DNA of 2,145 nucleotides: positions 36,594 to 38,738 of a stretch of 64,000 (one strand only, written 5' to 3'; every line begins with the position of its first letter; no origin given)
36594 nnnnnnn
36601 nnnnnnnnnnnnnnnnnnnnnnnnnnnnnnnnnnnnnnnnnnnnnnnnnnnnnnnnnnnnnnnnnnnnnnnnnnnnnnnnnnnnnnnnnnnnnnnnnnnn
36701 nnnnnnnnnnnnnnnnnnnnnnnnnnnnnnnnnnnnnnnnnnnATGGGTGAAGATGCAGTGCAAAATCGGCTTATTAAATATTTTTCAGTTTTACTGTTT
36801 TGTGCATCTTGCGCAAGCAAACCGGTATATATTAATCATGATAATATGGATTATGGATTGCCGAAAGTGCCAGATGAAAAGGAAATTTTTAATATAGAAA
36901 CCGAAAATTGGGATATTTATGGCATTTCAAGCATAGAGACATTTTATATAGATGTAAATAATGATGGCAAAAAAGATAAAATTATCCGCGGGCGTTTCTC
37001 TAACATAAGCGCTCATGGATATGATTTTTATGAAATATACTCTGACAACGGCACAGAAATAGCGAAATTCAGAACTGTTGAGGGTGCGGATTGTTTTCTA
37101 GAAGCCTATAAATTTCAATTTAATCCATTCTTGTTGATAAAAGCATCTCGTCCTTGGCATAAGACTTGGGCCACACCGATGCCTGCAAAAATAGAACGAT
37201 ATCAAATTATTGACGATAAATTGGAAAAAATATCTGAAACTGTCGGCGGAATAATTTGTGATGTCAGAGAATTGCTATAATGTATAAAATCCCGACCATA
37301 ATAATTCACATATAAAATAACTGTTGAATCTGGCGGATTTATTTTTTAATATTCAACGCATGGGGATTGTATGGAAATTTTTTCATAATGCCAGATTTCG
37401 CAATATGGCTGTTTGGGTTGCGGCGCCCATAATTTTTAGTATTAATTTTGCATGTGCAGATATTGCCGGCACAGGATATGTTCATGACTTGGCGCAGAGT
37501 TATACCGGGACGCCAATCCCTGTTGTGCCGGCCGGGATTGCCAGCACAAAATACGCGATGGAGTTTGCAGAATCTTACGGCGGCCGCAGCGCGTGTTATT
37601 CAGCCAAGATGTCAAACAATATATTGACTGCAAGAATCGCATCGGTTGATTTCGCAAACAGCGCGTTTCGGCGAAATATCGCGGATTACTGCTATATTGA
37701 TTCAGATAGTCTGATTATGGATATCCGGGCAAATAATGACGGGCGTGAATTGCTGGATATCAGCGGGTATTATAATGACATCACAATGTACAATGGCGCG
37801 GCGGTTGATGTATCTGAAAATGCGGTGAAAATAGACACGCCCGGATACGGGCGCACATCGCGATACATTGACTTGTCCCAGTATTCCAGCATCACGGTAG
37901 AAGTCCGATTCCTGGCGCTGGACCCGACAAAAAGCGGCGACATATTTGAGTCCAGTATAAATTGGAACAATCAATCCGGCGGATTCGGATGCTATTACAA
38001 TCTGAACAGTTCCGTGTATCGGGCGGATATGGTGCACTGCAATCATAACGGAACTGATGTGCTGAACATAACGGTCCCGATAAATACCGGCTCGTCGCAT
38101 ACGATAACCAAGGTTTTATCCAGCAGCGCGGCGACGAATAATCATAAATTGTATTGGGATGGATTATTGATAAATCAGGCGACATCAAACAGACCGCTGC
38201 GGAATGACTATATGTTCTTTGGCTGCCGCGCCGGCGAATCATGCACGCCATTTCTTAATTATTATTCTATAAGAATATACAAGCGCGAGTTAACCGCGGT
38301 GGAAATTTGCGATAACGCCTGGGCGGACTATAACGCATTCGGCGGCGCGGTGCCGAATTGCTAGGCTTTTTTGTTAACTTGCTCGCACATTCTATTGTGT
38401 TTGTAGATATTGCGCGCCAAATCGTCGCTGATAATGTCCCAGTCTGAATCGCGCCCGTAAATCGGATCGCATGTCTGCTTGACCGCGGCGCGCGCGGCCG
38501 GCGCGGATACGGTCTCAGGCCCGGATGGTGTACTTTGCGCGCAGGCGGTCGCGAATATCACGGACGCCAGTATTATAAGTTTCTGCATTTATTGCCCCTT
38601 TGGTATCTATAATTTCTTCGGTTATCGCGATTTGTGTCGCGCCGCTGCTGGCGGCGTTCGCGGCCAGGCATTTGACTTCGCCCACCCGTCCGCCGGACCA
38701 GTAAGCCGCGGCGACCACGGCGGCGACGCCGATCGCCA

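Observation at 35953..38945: Low-GC islet inserted at tRNA-Pro: Mu F-like protein, lipoprotein and secreted beta-rich protein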

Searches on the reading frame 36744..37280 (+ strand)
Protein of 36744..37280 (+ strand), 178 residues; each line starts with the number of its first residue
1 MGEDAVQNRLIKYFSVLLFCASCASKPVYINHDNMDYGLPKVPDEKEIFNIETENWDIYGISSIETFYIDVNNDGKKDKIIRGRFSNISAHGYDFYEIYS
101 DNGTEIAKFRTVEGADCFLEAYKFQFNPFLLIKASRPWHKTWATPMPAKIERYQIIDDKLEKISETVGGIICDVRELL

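Call 9: search_protein_families(library=pfam, proteins=[window:36744-37280:+], max_evalue=1)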
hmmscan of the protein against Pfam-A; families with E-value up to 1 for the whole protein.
window:36744-37280:+ (178 aa): 1 family
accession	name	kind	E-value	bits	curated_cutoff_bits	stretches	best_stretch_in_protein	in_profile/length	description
PF21955.1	CarG-like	-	0.0026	18.3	28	1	68-103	7-42/144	Carbapenem resistance protein CarG-like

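Call 10: search_protein_families(library=phrogs, proteins=[window:36744-37280:+], max_evalue=1)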
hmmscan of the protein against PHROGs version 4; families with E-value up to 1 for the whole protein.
window:36744-37280:+ (178 aa): 0 families

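Call 11: search_protein_families(library=ncbifam, proteins=[window:36744-37280:+], max_evalue=1)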
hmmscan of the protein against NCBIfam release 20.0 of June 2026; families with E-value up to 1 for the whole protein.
window:36744-37280:+ (178 aa): 0 families

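Call 21: find_encoding_contigs(protein=window:36744-37280:+, flank=10000, max_places=6)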
Protein window:36744-37280:+ (178 aa): 1 contig read that carries it; 1 place shown.
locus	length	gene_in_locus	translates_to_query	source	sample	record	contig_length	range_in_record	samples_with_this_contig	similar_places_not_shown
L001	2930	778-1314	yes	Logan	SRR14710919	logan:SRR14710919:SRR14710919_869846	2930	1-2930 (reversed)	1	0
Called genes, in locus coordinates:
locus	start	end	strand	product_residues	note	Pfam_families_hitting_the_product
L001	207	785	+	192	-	-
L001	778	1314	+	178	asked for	-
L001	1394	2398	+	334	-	-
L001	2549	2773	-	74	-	-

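Call 36: find_homologous_proteins(query=window:36744-37280:+)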
Query window:36744-37280:+ (178 aa): 66 proteins with E <= 0.001 among 95 candidates.
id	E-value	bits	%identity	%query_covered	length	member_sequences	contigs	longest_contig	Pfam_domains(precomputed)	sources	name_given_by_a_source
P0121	1.8e-118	411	100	100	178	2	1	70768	-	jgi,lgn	jgi:hypothetical protein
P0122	2.9e-84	299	72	100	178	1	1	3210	-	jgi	jgi:hypothetical protein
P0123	3.4e-83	296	71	96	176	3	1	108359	-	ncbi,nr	ncbi:MAG: hypothetical protein LBK26_03405 [Rickettsiales bacterium]|nr:hypothetical protein [Ricket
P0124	7.2e-77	275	69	100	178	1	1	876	-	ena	-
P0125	4.6e-67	243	60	100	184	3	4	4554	-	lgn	-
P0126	6.2e-67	243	61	100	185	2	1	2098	-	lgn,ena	-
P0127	1.4e-65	238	60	100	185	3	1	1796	-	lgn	-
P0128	8.0e-57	210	69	81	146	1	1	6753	-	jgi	jgi:hypothetical protein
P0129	3.0e-56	208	59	94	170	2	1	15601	-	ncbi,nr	ncbi:MAG: hypothetical protein LBK26_01800 [Rickettsiales bacterium]|nr:hypothetical protein [Ricket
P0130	5.8e-55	204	62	88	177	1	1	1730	-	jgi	jgi:hypothetical protein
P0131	9.0e-54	200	57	100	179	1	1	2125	-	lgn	-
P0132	2.2e-53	199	64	81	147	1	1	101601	-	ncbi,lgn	-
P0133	9.9e-52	193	61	81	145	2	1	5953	-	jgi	jgi:hypothetical protein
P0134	8.1e-48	181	61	81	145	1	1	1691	-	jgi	jgi:hypothetical protein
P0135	7.8e-45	171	55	92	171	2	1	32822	-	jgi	-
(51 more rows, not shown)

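Call 64: predict_structure(alignment_id=A3)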
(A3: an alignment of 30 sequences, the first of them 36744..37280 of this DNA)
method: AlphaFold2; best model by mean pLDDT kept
length: 178 residues; sequences in the alignment: 30
mean_pLDDT: 85.7   pTM: 0.75
mean pLDDT of the five models: 85.7, 85.5, 85.2, 84.6, 83.8
residues with pLDDT >= 90: 111; 70-90: 33; 50-70: 24; < 50: 10
segments of 3 or more residues with pLDDT < 50: 21-27
pLDDT, mean of each block of 10 residues (from residue 1): 55 55 49 80 95 88 96 91 88 93 96 89 95 95 94 94 98 94
secondary structure, 60 per line:
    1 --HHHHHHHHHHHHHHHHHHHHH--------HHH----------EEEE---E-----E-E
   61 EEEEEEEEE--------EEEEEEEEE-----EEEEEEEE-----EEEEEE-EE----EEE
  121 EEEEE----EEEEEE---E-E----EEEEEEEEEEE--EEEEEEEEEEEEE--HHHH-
elements in order: H3-23 E45-48 E60-69 E78-86 E92-99 E105-110 E118-125 E130-135 E146-156 E159-171 H174-177

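Call 67: fold_search(model_id=the predicted structure, library=pdb)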
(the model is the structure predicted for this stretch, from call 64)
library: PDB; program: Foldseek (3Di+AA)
matches with E <= 10: 315; with E <= 0.001: 0
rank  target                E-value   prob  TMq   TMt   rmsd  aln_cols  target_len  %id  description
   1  4o7j_A                4.4e-03  1.00  0.53  0.59   3.3       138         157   14  Crystal structure of CarG (released 2014-03-12)
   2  8ivq_A                1.7e-01  0.80  0.32  0.03   6.4       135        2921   11  Cryo-EM structure of mouse BIRC6, Global map (released 2024-01-24)
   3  5jk7_A                3.5e-01  0.60  0.30  0.07   6.5       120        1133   11  The X-ray structure of the DDB1-DCAF1-Vpr-UNG2 complex (released 2016-10-05)
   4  6q4z_A                3.5e-01  0.35  0.28  0.18  10.8       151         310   12  Structure of an inactive variant (D94N) of MPT-2, a GDP-Man-dependent mannosyltransferase from Leishmania mexicana, in (released 2019-09-25)
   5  2zuy                  3.7e-01  0.44  0.29  0.12   9.3       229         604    9  Crystal structure of exotype rhamnogalacturonan lyase YesX (released 2009-02-03)
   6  6q4z_B                3.7e-01  0.35  0.28  0.18  11.0       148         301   12  Structure of an inactive variant (D94N) of MPT-2, a GDP-Man-dependent mannosyltransferase from Leishmania mexicana, in (released 2019-09-25)
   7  8u17_E                3.7e-01  0.15  0.23  0.07  16.5       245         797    8  The ternary complex structure of DDB1-CRBN-SALL4(ZF1,2)-long bound to Pomalidomide (released 2023-12-27)
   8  8u16_B                4.3e-01  0.28  0.23  0.07  12.1       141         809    8  The ternary complex structure of DDB1-CRBN-SALL4(ZF1,2)-short bound to Pomalidomide (released 2023-12-27)
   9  3od9_A                4.5e-01  0.75  0.32  0.43   6.0       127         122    9  Crystal structure of PliI-Ah, periplasmic lysozyme inhibitor of I-type lysozyme from Aeromonas hydrophyla (released 2010-12-22)
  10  9g33_UH               4.7e-01  0.23  0.24  0.09  14.6       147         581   10  Stalled 90S - Utp23-Krr1-deltaC3 (released 2025-06-18)
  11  9dwv_A                4.7e-01  0.15  0.20  0.06  12.2       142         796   11  Ternary complex of CRBN-DDB1-PPIL4 RRM domain with FPFT-2216 (released 2025-08-06)
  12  7zn7_A                4.7e-01  0.13  0.19  0.06  16.1       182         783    9  Cryo-EM structure of RCMV-E E27 bound to human DDB1 (deltaBPB) and rat STAT2 CCD (released 2022-11-09)
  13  4cag                  5.0e-01  0.54  0.29  0.11   7.7       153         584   14  Bacillus licheniformis Rhamnogalacturonan Lyase PL11 (released 2014-10-15)
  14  8dey_B                5.3e-01  0.14  0.19  0.06  11.9       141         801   11  Ternary complex structure of Cereblon-DDB1 bound to IKZF2(ZF2,3) and the molecular glue DKY709 (released 2023-03-08)
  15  8g66_A                5.3e-01  0.13  0.23  0.07  16.6       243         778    9  Structure with SJ3149 (released 2023-12-13)
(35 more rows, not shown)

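Call 106: search_protein_families(library=padloc, proteins=[window:36744-37280:+], max_evalue=0.01)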
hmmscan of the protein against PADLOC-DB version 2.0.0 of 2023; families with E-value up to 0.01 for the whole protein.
window:36744-37280:+ (178 aa): 0 families

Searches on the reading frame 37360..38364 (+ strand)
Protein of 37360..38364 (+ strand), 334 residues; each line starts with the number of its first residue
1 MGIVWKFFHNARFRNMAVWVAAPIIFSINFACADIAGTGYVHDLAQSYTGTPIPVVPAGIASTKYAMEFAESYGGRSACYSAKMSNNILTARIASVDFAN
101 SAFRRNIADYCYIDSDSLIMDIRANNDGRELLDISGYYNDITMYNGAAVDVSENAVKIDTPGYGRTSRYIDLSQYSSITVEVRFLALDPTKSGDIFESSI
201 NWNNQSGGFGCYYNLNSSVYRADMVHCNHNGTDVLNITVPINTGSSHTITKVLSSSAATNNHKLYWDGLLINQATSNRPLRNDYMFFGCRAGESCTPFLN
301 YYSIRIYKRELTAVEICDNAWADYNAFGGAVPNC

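Call 9: search_protein_families(library=pfam, proteins=[window:37360-38364:+], max_evalue=1)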
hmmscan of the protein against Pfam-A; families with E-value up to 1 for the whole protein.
window:37360-38364:+ (334 aa): 2 families
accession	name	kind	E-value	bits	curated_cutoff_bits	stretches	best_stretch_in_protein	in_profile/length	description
PF13385.13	Laminin_G_3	-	0.0019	18.8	27.6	1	175-317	16-151/151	Concanavalin A-like lectin/glucanases superfamily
PF22615.1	IPMS_D2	-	0.012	16.4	27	1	177-214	27-64/66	Alpha-isopropylmalate synthase, post-catalytic domain-like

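Call 10: search_protein_families(library=phrogs, proteins=[window:37360-38364:+], max_evalue=1)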
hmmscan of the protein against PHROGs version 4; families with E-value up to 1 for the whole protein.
window:37360-38364:+ (334 aa): 1 family
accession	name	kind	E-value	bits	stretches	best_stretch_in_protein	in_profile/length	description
phrog_38104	-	unknown function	1.3e-08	35.4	1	132-323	113-314/320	-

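Call 11: search_protein_families(library=ncbifam, proteins=[window:37360-38364:+], max_evalue=1)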
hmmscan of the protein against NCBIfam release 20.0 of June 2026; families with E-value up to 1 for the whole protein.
window:37360-38364:+ (334 aa): 1 family
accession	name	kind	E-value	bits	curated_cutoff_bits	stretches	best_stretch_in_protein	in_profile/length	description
NF009275.1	PRK12632.1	equivalog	0.11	12.8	170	1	150-209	24-86/130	flagellar basal body rod protein FlgC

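Call 51: find_homologous_proteins(query=window:37360-38364:+)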
Query window:37360-38364:+ (334 aa): 1 proteins with E <= 0.001 among 1097 candidates.
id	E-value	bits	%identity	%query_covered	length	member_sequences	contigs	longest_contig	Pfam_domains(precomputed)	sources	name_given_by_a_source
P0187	1.1e-225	766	100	100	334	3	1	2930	-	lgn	-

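Call 53: search_dna_similar(query=window:37360-38364:+, collection=phages, mode=protein, max_evalue=0.01, max_rows=15)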
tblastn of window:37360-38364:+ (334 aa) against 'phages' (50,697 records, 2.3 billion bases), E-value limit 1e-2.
Records with a match: 4; places in all: 4; records where one place covers at least 80% of the query: 0.
Best place of each record, by identity: <60% 4.
By first word of the organism name: Synechococcus 4.
By host as written in the record: Synechococcus sp. WH7803 3; Synechococcus sp. 1.
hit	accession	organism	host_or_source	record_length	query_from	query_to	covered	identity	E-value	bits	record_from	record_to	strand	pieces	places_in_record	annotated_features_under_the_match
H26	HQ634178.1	Synechococcus phage S-CAM8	Synechococcus sp. WH7803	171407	133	328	59%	29.0%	1e-7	59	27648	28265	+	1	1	hypothetical protein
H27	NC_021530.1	Synechococcus phage S-CAM8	Synechococcus sp. WH7803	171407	133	328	59%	29.0%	1e-7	59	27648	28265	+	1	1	hypothetical protein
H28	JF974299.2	Synechococcus phage S-CAM8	Synechococcus sp. WH7803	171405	133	328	59%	29.0%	1e-7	59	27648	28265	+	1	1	hypothetical protein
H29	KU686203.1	Synechococcus phage S-CAM8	Synechococcus sp.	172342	133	328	59%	29.0%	7e-7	57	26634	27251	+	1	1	fat protein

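Call 71: search_protein_representatives(protein=window:37360-38364:+)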
Query: 334 residues. Proteins with E-value up to 0.001 (for the whole library): 93; up to 1e-10: 25; up to 1e-30: 3. The best 93 are listed.
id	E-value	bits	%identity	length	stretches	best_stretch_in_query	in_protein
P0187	3.5e-226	765.9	100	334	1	1-334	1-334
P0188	3.7e-49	184.0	49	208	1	135-334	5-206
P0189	6.5e-49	183.2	40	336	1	22-334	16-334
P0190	6.5e-28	114.2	34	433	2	131-334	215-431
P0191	1.8e-26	109.4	36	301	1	126-334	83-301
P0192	1.9e-26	109.4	35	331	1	106-334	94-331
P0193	2.2e-23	99.3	38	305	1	153-334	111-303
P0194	8.8e-23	97.4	36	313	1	105-334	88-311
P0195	8.9e-23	97.3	30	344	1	32-334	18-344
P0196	3.1e-22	95.5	34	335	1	129-334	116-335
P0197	9.4e-21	90.7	37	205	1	163-334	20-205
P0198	4.0e-20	88.6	39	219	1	164-334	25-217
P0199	1.7e-18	83.3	34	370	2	281-334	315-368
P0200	2.3e-17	79.5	35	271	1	114-323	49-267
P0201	1.1e-16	77.4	42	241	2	299-334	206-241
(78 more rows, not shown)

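Call 73: search_protein_families(library=pfam, alignment_id=A7, max_evalue=0.01)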
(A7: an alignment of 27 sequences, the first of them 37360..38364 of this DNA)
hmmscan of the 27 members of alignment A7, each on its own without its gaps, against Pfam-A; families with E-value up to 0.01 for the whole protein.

A. member 1, window:37360-38364:+ (334 aa): 1 family
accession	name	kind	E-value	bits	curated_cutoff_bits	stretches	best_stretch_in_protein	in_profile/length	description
PF13385.13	Laminin_G_3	-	0.0019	18.8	27.6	1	175-317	16-151/151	Concanavalin A-like lectin/glucanases superfamily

B. families by the number of members that match (of 27 scanned): 5 families
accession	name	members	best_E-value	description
PF13385.13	Laminin_G_3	20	3.3e-09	Concanavalin A-like lectin/glucanases superfamily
PF12389.13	Peptidase_M73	1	3.4e-07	Camelysin metallo-endopeptidase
PF02018.23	CBM_4_9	1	0.0017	Carbohydrate binding domain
PF09517.16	RE_Eco29kI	1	0.0038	Eco29kI restriction endonuclease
PF02973.23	Sialidase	1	0.0045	Sialidase, N-terminal domain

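Call 106: search_protein_families(library=padloc, proteins=[window:37360-38364:+], max_evalue=0.01)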
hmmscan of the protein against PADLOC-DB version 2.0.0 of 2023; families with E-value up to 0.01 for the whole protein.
window:37360-38364:+ (334 aa): 0 families

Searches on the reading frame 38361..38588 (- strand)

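Call 9: search_protein_families(library=pfam, proteins=[window:38361-38588:-], max_evalue=1)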
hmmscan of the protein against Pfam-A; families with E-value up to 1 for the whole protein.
window:38361-38588:- (75 aa): 1 family
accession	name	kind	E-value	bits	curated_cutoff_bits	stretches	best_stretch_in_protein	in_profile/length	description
PF19249.4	DUF5897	-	0.057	13.5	26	1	6-46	118-157/200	Family of unknown function (DUF5897)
